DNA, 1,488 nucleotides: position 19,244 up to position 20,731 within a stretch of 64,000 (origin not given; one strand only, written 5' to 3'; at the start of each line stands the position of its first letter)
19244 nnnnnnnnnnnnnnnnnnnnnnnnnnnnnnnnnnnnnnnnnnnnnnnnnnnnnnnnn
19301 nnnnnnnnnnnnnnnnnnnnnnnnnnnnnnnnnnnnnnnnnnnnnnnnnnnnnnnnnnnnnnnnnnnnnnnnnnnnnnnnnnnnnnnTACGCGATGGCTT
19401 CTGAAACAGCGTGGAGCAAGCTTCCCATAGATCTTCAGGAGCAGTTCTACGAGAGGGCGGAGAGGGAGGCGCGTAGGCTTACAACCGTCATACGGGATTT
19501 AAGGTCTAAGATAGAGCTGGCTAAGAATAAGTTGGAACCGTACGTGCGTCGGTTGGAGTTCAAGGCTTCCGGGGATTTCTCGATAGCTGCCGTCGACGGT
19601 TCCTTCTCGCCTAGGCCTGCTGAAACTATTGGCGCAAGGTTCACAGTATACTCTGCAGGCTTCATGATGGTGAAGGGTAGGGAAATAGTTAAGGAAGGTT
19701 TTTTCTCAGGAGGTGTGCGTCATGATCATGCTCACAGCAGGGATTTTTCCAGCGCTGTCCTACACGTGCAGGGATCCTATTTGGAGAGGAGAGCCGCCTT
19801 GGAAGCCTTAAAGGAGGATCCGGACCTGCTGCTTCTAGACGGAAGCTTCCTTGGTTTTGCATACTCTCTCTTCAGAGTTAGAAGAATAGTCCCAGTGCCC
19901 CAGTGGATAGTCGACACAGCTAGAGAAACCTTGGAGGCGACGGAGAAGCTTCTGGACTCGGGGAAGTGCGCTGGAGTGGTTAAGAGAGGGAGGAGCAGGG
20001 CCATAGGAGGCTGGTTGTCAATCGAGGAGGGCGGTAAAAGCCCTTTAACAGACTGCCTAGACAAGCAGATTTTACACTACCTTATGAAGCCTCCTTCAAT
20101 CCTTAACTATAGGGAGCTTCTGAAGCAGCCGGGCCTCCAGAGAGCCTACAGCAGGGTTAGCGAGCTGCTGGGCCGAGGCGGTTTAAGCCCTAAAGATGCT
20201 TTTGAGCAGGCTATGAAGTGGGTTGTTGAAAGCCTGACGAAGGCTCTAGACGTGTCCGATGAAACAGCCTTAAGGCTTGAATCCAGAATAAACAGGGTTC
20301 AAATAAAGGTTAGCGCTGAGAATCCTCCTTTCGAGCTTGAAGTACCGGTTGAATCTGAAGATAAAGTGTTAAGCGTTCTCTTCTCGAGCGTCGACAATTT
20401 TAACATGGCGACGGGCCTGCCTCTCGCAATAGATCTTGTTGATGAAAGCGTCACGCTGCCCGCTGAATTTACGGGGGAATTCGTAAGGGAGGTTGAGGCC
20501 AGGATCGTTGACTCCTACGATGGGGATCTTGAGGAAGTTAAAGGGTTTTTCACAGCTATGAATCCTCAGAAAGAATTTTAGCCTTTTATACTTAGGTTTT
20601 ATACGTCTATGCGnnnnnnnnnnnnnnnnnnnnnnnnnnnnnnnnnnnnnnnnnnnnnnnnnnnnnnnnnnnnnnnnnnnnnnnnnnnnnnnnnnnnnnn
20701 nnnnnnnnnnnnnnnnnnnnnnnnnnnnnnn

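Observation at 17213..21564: HerA-like ATPase, NurA-like nuclease and DHH-DHHA1 phosphoesterase cluster without Mre11/Rad50, next to a membrane-tethered ArsR regulator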

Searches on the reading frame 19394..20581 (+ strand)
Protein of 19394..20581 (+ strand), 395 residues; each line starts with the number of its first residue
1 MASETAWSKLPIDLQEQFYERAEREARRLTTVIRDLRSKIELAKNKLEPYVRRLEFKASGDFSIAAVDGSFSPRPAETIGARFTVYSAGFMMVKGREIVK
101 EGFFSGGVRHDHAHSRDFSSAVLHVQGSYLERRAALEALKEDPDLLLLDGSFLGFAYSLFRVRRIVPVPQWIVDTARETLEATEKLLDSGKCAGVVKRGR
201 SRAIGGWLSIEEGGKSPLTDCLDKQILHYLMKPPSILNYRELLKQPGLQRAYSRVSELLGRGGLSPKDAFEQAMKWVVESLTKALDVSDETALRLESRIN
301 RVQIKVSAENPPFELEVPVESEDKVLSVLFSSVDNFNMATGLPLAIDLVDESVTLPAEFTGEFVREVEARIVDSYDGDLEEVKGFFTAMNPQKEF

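Call 3: search_protein_families(library=pfam, proteins=[window:19394-20581:+], max_evalue=0.01)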
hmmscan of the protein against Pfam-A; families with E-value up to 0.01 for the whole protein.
window:19394-20581:+ (395 aa): 1 family
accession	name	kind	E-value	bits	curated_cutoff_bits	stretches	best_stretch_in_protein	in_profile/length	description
PF09376.16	NurA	-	3.3e-06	27.2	21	1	63-351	2-250/254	NurA domain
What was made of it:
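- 19394..20581 (+): nurA-like gene (395 aa): an RNase H-like-fold nuclease. Starts 6 nt after the herA stop. PF09376 27.2 bits, above the 21-bit cut-off (call 3).
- Checked: NurA-like, 19394-20581 (+), 395 aa: PF09376 at 27.2 bits, above the 21-bit gathering score (call 3).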

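Call 4: search_protein_families(library=ncbifam, proteins=[window:19394-20581:+], max_evalue=0.01)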
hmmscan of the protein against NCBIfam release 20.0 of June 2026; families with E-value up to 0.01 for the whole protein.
window:19394-20581:+ (395 aa): 0 families

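Call 6: search_protein_families(library=padloc, proteins=[window:19394-20581:+], max_evalue=0.01)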
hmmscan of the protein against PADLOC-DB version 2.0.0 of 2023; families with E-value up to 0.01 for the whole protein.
window:19394-20581:+ (395 aa): 0 families

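Call 10: search_solved_structures(query=window:19394-20581:+, max_evalue=1, show_alignments=1)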
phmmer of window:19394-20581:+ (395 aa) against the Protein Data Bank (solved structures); distinct sequences matched with E-value up to 1: 0.

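Call 12: find_encoding_contigs(protein=window:19394-20581:+, flank=10000, max_places=6)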
Protein window:19394-20581:+ (395 aa): no gene with exactly this product is on record in the collection.
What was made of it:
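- Tried and rejected: It is not on record (call 12).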

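Call 13: find_homologous_proteins(query=window:19394-20581:+, max_evalue=0.001)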
Query window:19394-20581:+ (395 aa): 62 proteins with E <= 0.001 among 8000 candidates.
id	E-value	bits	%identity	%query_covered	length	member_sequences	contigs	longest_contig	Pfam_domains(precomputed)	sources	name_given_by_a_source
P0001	1.2e-248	842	97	100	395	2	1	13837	PF09376.17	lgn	-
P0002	1.2e-240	816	93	100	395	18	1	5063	PF09376.17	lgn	-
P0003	1.7e-220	749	84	100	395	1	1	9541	PF09376.17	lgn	-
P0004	5.5e-215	731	83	100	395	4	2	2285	PF09376.17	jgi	-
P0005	2.5e-211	719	81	100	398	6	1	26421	PF09376.17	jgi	-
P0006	3.2e-190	650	73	100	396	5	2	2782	PF09376.17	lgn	-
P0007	1.8e-188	644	71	100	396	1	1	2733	PF09376.17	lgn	-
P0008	2.5e-188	644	73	100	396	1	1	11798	PF09376.17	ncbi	ncbi:MAG: DNA double-strand break repair nuclease NurA [Thermoproteota archaeon]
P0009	1.3e-187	641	72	100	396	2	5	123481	PF09376.17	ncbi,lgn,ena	ncbi:MAG: DNA double-strand break repair nuclease NurA [Thermoproteota archaeon]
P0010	1.4e-187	641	72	100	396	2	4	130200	PF09376.17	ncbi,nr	ncbi:MAG: DNA double-strand break repair nuclease NurA [Candidatus Brockarchaeota archaeon]|nr:DNA d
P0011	7.7e-187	639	70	100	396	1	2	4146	PF09376.17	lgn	-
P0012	1.2e-186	638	70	100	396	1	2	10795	PF09376.17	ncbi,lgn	ncbi:MAG: DNA double-strand break repair nuclease NurA [Thermoproteota archaeon]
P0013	1.4e-186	638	72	100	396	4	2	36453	PF09376.17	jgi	jgi:hypothetical protein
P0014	5.1e-184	629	71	100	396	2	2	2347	PF09376.17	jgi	-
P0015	1.0e-183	628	71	100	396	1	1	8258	PF09376.17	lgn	-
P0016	2.4e-176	604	70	100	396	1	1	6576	PF09376.17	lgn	-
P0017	2.9e-176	604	69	100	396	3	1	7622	PF09376.17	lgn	-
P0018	3.9e-174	597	69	100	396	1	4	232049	PF09376.17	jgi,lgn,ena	jgi:hypothetical protein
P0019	3.9e-174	597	69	100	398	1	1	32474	PF09376.17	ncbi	ncbi:MAG: DNA double-strand break repair nuclease NurA [Thermoproteota archaeon]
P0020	4.0e-172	590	68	100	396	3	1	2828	PF09376.17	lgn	-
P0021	1.6e-158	546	64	99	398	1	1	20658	PF09376.17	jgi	jgi:hypothetical protein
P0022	3.3e-158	544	63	100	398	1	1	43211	PF09376.17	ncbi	ncbi:MAG: DNA double-strand break repair nuclease NurA [Thermoproteota archaeon]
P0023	2.9e-156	538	63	100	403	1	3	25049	PF09376.17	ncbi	ncbi:MAG: DNA double-strand break repair nuclease NurA [Thermoproteota archaeon]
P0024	4.7e-155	534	64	100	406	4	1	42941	PF09376.17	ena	-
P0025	1.4e-154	532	64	100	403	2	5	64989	PF09376.17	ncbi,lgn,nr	ncbi:MAG: DNA double-strand break repair nuclease NurA [Thermoproteota archaeon]|nr:DNA double-stran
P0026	5.0e-154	531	63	100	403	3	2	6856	PF09376.17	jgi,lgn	-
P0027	9.5e-154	530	63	100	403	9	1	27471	PF09376.17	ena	-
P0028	2.2e-150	519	62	100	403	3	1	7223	PF09376.17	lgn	-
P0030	5.5e-135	468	56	99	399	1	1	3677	PF09376.17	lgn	-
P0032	1.6e-106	374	59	77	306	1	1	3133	PF09376.17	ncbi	-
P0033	4.4e-91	324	44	100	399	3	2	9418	PF09376.17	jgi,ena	jgi:arsenate reductase-like glutaredoxin family protein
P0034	7.6e-89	316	43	100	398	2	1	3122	PF09376.17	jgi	jgi:hypothetical protein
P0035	1.3e-88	315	44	100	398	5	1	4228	PF09376.17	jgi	-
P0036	8.2e-88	313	42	99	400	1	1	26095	PF09376.17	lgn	-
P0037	2.2e-85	305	43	99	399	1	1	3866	PF09376.17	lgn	-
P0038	4.2e-80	287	42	99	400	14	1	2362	PF09376.17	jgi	jgi:hypothetical protein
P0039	4.6e-62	228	35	100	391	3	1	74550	PF09376.17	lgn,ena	-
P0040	1.4e-59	220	35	100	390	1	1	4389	PF09376.17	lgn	-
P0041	2.5e-58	216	37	100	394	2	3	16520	PF09376.17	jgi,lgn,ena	-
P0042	2.8e-56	209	36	98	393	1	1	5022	PF09376.17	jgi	jgi:hypothetical protein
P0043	7.1e-56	208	34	98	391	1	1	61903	PF09376.17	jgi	-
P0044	2.8e-55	206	35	99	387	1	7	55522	PF09376.17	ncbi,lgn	ncbi:MAG: DNA double-strand break repair nuclease NurA [Nitrososphaerota archaeon]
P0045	1.5e-54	203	38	100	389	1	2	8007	PF09376.17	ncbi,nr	ncbi:MAG: DNA double-strand break repair nuclease NurA [Candidatus Korarchaeum sp.]|nr:DNA double-st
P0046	2.0e-54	203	35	98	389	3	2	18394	PF09376.17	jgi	-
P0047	3.3e-54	202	34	99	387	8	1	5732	PF09376.17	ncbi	ncbi:MAG: DNA double-strand break repair nuclease NurA [Halobacteria archaeon]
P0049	1.0e-52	197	36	100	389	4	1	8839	PF09376.17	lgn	-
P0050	1.2e-52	197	38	98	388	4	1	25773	PF09376.17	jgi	jgi:hypothetical protein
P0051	1.4e-52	197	35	100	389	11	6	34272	PF09376.17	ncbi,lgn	ncbi:MAG: DNA double-strand break repair nuclease NurA [Candidatus Korarchaeum sp.]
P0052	1.5e-52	197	34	98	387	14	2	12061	PF09376.17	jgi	-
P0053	2.1e-52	196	35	100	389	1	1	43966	PF09376.17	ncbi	ncbi:MAG: DNA double-strand break repair nuclease NurA [Candidatus Korarchaeum sp.]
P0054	1.2e-42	164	30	99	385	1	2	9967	PF09376.17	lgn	-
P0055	1.3e-39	154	33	99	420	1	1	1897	PF09376.17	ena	-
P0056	4.6e-34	136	29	99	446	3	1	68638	PF09376.17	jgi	-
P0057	2.3e-33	134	29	98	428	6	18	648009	-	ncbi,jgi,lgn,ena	ncbi:MAG: DNA double-strand break repair nuclease NurA [Nitrososphaerota archaeon]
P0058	1.3e-32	131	28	99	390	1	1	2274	PF09376.17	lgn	-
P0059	6.3e-32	129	30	98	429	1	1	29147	PF09376.17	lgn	-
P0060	8.1e-32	129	31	99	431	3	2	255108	PF09376.17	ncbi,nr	ncbi:MAG: DNA double-strand break repair nuclease NurA [Aigarchaeota archaeon]|nr:DNA double-strand 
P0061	1.8e-31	127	29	99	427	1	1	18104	PF09376.17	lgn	-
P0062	3.6e-28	117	30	99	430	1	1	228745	PF09376.17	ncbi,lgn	ncbi:MAG: DNA double-strand break repair nuclease NurA [Candidatus Caldarchaeales archaeon]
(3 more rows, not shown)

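Call 14: find_encoding_contigs(protein=P0010, flank=10000, max_places=2)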
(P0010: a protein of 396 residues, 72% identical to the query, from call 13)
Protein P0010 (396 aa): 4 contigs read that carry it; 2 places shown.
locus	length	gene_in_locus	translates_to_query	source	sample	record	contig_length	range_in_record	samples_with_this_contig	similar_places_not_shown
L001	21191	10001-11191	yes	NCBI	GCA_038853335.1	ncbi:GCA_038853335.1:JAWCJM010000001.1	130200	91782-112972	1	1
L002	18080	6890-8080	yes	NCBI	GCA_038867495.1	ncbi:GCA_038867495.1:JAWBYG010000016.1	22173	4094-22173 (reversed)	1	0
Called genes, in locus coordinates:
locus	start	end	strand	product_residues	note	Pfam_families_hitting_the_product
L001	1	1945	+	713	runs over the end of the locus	PF03477:ATP-cone, PF13597:NRDD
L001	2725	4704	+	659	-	PF00496:SBP_bac_5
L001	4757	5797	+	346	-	PF19300:BPD_transp_1_N (weak), PF00528:BPD_transp_1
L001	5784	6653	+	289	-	PF00528:BPD_transp_1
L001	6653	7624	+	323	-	PF00005:ABC_tran, PF08352:oligo_HPY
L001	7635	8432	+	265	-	PF00005:ABC_tran, PF13304:AAA_21 (faint)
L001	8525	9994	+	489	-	PF01935:DUF87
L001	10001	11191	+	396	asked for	PF09376:NurA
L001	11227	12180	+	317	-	PF01368:DHH, PF02272:DHHA1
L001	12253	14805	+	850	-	PF24517:CBM96, PF17957:Big_7 (faint), PF13750:Big_3_3 (faint), PF24893:DUF7743 (weak)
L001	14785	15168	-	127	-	PF00571:CBS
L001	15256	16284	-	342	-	PF01555:N6_N4_Mtase (faint), PF02926:THUMP, PF01170:UPF0020, PF02353:CMAS, PF01209:Ubie_methyltran (weak), PF02384:N6_Mtase (faint), PF05175:MTS, PF13847:Methyltransf_31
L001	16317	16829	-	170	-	PF00881:Nitroreductase, PF14512:TM1586_NiRdase (weak), PF00881:Nitroreductase, PF14512:TM1586_NiRdase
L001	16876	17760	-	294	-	-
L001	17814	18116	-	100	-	-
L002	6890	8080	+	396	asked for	PF09376:NurA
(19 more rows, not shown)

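Call 15: find_encoding_contigs(protein=P0053, flank=10000, max_places=2)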
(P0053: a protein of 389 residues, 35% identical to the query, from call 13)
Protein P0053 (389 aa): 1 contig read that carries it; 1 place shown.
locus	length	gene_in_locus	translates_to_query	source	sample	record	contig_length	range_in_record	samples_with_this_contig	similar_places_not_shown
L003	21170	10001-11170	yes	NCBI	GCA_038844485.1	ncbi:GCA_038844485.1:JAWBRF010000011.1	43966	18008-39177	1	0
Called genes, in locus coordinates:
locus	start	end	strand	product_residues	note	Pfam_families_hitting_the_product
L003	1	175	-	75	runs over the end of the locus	-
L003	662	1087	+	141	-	PF05168:HEPN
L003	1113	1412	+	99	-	PF01909:NTP_transf_2 (weak)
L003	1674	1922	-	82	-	PF05168:HEPN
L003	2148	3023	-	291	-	PF02517:Rce1-like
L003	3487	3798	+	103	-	-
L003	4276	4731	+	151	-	PF01909:NTP_transf_2, PF18765:Polbeta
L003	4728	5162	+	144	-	PF05168:HEPN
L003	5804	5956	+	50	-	PF05942:PaREP1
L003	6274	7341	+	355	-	PF01637:ATPase_2, PF13191:AAA_16 (faint), PF13173:AAA_14 (faint), PF13401:AAA_22, PF16007:DUF4777 (faint), PF21100:WHD_MCM (weak)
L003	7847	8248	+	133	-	-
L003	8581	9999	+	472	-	PF01935:DUF87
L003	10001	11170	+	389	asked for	PF09376:NurA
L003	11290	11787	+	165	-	PF01909:NTP_transf_2, PF18765:Polbeta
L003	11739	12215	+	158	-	PF05168:HEPN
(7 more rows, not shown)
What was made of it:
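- One is among HEPN/nucleotidyltransferase genes in Korarchaeum (call 15).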

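Call 16: find_encoding_contigs(protein=P0057, flank=10000, max_places=2)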
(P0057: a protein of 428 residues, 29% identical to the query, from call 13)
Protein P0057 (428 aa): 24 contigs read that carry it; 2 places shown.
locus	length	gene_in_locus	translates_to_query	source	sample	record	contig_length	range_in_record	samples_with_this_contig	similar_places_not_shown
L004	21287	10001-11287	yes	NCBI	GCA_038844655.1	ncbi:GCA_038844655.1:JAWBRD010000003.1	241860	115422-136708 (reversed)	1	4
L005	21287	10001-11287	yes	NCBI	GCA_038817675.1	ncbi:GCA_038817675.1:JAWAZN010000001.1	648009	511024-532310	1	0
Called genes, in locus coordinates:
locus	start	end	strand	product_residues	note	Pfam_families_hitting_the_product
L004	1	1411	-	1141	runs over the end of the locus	PF03833:PolC_DP2_N, PF24844:PolC_DP2_central, PF24846:PolC_DP2_cat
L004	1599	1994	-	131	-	PF01883:FeS_assembly_P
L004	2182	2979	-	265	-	PF00154:RecA_N (weak), PF06745:ATPase, PF13481:AAA_25 (weak)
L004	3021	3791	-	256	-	PF01884:PcrB, PF01207:Dus (faint), PF04309:G3P_antiterm (faint), PF05690:ThiG (faint), PF00977:His_biosynth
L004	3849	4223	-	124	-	PF05129:Zn_ribbon_Elf1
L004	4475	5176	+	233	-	PF03652:RuvX (weak)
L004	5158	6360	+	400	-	PF16575:CLP1_P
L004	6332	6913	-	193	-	PF05916:Sld5 (weak), PF22090:Gins51_C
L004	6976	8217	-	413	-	PF01896:DNA_primase_S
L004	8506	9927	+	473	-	PF01935:DUF87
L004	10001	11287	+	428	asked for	-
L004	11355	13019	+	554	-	PF00133:tRNA-synt_1 (weak), PF01406:tRNA-synt_1e (faint), PF09334:tRNA-synt_1g, PF08264:Anticodon_1, PF19303:Anticodon_3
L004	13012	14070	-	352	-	PF00091:Tubulin, PF12327:FtsZ_C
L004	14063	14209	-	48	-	PF01402:RHH_1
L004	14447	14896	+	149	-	PF01751:Toprim (weak), PF13662:Toprim_4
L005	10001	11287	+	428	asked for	-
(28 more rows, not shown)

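Call 22: search_solved_structures(query=A1, max_evalue=1, show_alignments=2)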
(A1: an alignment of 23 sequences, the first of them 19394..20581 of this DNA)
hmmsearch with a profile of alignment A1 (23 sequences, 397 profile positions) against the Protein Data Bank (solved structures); distinct sequences matched with E-value up to 1: 6.
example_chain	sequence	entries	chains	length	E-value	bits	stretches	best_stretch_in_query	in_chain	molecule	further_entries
9njf_Y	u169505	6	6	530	0.049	15.8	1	212-324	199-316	Probable ATP-binding protein YbiT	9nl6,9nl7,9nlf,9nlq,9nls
9evs_1H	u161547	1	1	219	0.089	14.9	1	227-308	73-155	bL9m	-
7ejb_A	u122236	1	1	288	0.11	14.6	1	39-112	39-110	Juvenile hormone acid methyltransferase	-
7ec0_A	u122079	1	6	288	0.13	14.4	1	44-112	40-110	Juvenile hormone acid methyltransferase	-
7ebs_A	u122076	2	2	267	0.15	14.2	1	44-112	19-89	Juvenile hormone acid methyltransferase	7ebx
3hzh_A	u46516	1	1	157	0.93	11.6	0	329-368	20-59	Chemotaxis response regulator (CheY-3)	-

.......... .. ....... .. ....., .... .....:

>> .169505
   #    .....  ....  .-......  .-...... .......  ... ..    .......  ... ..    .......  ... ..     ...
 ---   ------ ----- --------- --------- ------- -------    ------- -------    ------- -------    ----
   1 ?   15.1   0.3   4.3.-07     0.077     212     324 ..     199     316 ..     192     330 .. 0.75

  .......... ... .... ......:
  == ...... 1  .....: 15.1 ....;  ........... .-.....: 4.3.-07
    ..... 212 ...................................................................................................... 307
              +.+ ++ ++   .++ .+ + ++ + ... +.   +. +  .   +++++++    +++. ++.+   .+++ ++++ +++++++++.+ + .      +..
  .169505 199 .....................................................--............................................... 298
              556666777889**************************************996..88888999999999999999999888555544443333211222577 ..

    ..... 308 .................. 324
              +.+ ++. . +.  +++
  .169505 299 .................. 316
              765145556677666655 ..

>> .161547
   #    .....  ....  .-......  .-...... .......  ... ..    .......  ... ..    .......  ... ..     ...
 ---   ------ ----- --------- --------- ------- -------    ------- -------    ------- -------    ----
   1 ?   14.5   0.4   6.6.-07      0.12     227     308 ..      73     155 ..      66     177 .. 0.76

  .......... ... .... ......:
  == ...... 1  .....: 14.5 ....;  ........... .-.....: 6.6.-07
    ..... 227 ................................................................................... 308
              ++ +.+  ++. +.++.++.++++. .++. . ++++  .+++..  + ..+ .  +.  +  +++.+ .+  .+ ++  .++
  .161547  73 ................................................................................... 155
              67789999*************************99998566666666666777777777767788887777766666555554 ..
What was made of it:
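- Tried and rejected: The NurA family profile found no NurA (call 22).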

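Call 33: predict_structure(alignment_id=A1)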
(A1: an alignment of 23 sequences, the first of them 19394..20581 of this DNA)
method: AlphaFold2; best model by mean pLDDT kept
length: 395 residues; sequences in the alignment: 23
mean_pLDDT: 91.1   pTM: 0.87
mean pLDDT of the five models: 91.1, 83.0, 80.6, 80.4, 80.3
residues with pLDDT >= 90: 286; 70-90: 93; 50-70: 12; < 50: 4
segments of 3 or more residues with pLDDT < 50: 1-3
pLDDT, mean of each block of 10 residues (from residue 1): 69 94 96 94 96 86 94 77 90 92 89 78 92 98 97 91 87 94 97 94 97 95 96 97 95 97 94 96 93 95 95 96 95 93 95 87 87 87 77 54
secondary structure, 60 per line:
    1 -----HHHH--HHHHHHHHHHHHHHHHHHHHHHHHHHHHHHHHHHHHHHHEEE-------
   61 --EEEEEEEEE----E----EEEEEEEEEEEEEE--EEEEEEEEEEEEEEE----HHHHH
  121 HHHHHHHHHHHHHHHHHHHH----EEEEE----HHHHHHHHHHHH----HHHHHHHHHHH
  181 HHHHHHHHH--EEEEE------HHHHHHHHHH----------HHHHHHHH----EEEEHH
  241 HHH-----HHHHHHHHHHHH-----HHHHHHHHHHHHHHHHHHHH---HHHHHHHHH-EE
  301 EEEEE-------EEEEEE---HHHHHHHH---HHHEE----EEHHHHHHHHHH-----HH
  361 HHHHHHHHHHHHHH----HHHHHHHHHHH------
elements in order: H6-9 H12-50 E51-53 E63-71 E81-94 E97-111 H116-140 E145-149 H154-165 H170-189 E192-196 H203-212 H223-230 E235-238 H239-243 H249-260 H266-285 H289-297 E299-305 E313-318 H322-329 H344-353 H359-374 H379-389
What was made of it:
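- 19394..20581 (+): AF2 pLDDT 91 (call 33).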

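Call 37: fold_search(model_id=the predicted structure, library=pdb)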
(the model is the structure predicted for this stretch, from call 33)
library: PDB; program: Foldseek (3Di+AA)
matches with E <= 10: 1288; with E <= 0.001: 32
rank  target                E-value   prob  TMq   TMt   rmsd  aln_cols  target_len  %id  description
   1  2ygk_A                1.2e-10  1.00  0.57  0.68   6.2       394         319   10  Crystal structure of the NurA nuclease from Sulfolobus solfataricus (released 2011-12-14)
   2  9x1m_G                2.7e-09  1.00  0.51  0.51   8.7       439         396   13  The cryo-EM structure of HerA-NurA complex with AMPPNP and dsDNA from Thermococcus kodakarensis (released 2026-02-04)
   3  3taz_A                1.5e-08  1.00  0.50  0.46   8.6       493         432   12  Crystal structure of NurA bound to dAMP and manganese (released 2011-11-23)
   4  9x1n_G                2.2e-08  1.00  0.51  0.51   9.5       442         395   13  The cryo-EM structure of HerA-NurA complex with ATPgammaS and dsDNA from Thermococcus kodakarensis (State 1) (released 2026-02-04)
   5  3tal_A                4.3e-08  1.00  0.50  0.47   9.1       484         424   11  Crystal structure of NurA with manganese (released 2011-11-23)
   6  3tai_B                6.3e-08  1.00  0.47  0.44  10.9       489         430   11  Crystal structure of NurA (released 2011-11-23)
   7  3taz_B                7.0e-08  1.00  0.46  0.42  10.3       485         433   12  Crystal structure of NurA bound to dAMP and manganese (released 2011-11-23)
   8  9x1l_G                1.3e-07  1.00  0.51  0.51   7.9       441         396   13  The cryo-EM structure of HerA-NurA complex with AMPPNP from Thermococcus kodakarensis (released 2026-02-04)
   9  3tal_B                1.4e-07  1.00  0.48  0.46  11.4       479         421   13  Crystal structure of NurA with manganese (released 2011-11-23)
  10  3tai_A                1.7e-07  1.00  0.47  0.44   9.6       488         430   10  Crystal structure of NurA (released 2011-11-23)
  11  8wfd_G                6.6e-07  1.00  0.45  0.49   9.1       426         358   13  The cryo-EM structure of TdpAB in complex with AMPPNP and DNA (released 2025-01-22)
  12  6ozh_D                5.7e-05  1.00  0.30  0.45  13.4       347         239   12  Crystal structure of Ciona intestinalis (Ci) Endonuclease V in complex with a 24mer DNA containing an inosine followed (released 2019-09-04)
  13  6ozh_A                1.3e-04  1.00  0.32  0.48  14.1       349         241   12  Crystal structure of Ciona intestinalis (Ci) Endonuclease V in complex with a 24mer DNA containing an inosine followed (released 2019-09-04)
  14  6ozq_B                2.5e-04  1.00  0.28  0.41  14.0       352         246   13  Crystal structure of Mus musculus (Mm) Endonuclease V (K155M) in complex with a 23mer RNA oligo containing an inosine  (released 2019-09-04)
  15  6ozi_A                2.6e-04  1.00  0.31  0.45  13.0       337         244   12  Crystal structure of Ciona intestinalis (Ci) Endonuclease V (D234N) in complex with a 23mer DNA containing an inosine  (released 2019-09-04)
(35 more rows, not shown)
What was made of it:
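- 19394..20581 (+): Foldseek best matches S. solfataricus NurA 2ygk 1.2e-10, then T. kodakarensis and P. furiosus NurA (call 37).
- On NurA nuclease: The eleven best PDB matches are all NurA or NurA-like chains (2ygk, 9x1m_G, 3taz, 8wfd_G); EndoV follows (call 37).
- Checked: The AlphaFold2 model of the 395-aa protein (pLDDT 91, call 33) matches S. solfataricus NurA 2ygk best (E 1.2e-10, TM 0.68 on the target), then T. kodakarensis and P. furiosus NurA (call 37).
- TdpB is among the NurA fold hits (8wfd_G, 6.6e-7; call 37).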

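Call 85: search_protein_families(library=pfam, alignment_id=A4, max_evalue=0.00001)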
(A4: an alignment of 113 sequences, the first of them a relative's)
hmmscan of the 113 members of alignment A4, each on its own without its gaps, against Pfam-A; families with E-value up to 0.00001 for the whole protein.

A. member 1, L003:7831-8235:- (134 aa): 0 families

B. families by the number of members that match (of 113 scanned): 93 families (the first 25 are shown)
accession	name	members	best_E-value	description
PF01170.24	UPF0020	15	2.6e-38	RMKL-like, methyltransferase domain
PF13649.12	Methyltransf_25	14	5.9e-11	Methyltransferase domain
PF13847.12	Methyltransf_31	13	7.3e-17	Methyltransferase domain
PF02926.22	THUMP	13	2.4e-13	THUMP domain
PF09445.16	Methyltransf_15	13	2.5e-10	RNA cap guanine-N2 methyltransferase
PF02475.24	TRM5-TYW2_MTfase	9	3.3e-07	TRM5/TYW2 methyltransferase domain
PF00881.29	Nitroreductase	8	3.3e-33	Nitroreductase family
PF14512.11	TM1586_NiRdase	8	3e-20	Putative TM nitroreductase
PF02463.25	SMC_N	7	1.1e-16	RecF/RecN/SMC N terminal domain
PF13304.12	AAA_21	6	7.5e-12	AAA domain, putative AbiEii toxin, Type IV TA system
PF05175.20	MTS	6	3.5e-07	Methyltransferase small domain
PF02353.26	CMAS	5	7.7e-08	Mycolic acid cyclopropane synthetase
PF00587.30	tRNA-synt_2b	4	1.7e-47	tRNA synthetase class II core domain (G, H, P, S and T)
PF08915.16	tRNA-Thr_ED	4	8.8e-45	Archaea-specific editing domain of threonyl-tRNA synthetase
PF01555.25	N6_N4_Mtase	4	2.5e-42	DNA methylase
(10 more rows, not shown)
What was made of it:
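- Most immediate neighbours are housekeeping genes (call 85).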

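Call 86: search_protein_families(library=padloc, alignment_id=A4, max_evalue=0.00001)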
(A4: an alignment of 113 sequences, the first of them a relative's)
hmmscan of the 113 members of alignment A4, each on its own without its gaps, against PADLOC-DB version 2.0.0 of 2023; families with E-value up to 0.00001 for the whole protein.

A. member 1, L003:7831-8235:- (134 aa): 0 families

B. families by the number of members that match (of 113 scanned): 176 families (the first 25 are shown)
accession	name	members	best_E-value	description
PDLC04134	mad2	16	7.7e-27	mads_2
PDLC03376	MTase_II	14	2.5e-17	Type II methyltransferase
PDLC03222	MTase_II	10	9.8e-11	Type II methyltransferase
PDLC04135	mad3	7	3.5e-55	mads_3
PDLC02980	AriA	7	1e-12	-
PDLC03859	LmuB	6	6e-30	-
PDLC04175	HEC-01A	6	1.2e-11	-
PDLC04174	HEC-01A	6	3.1e-10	-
PDLC03865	LmuB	5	1.3e-16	-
PDLC03353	MTase_II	4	2.7e-63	Type II methyltransferase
PDLC03283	MTase_II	4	7e-50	Type II methyltransferase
PDLC04140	mad8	4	1.9e-21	mads_8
PDLC03339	MTase_II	4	1.2e-11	Type II methyltransferase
PDLC04164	AriA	4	4.9e-09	-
PDLC04177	HEC-01A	4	2.9e-08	-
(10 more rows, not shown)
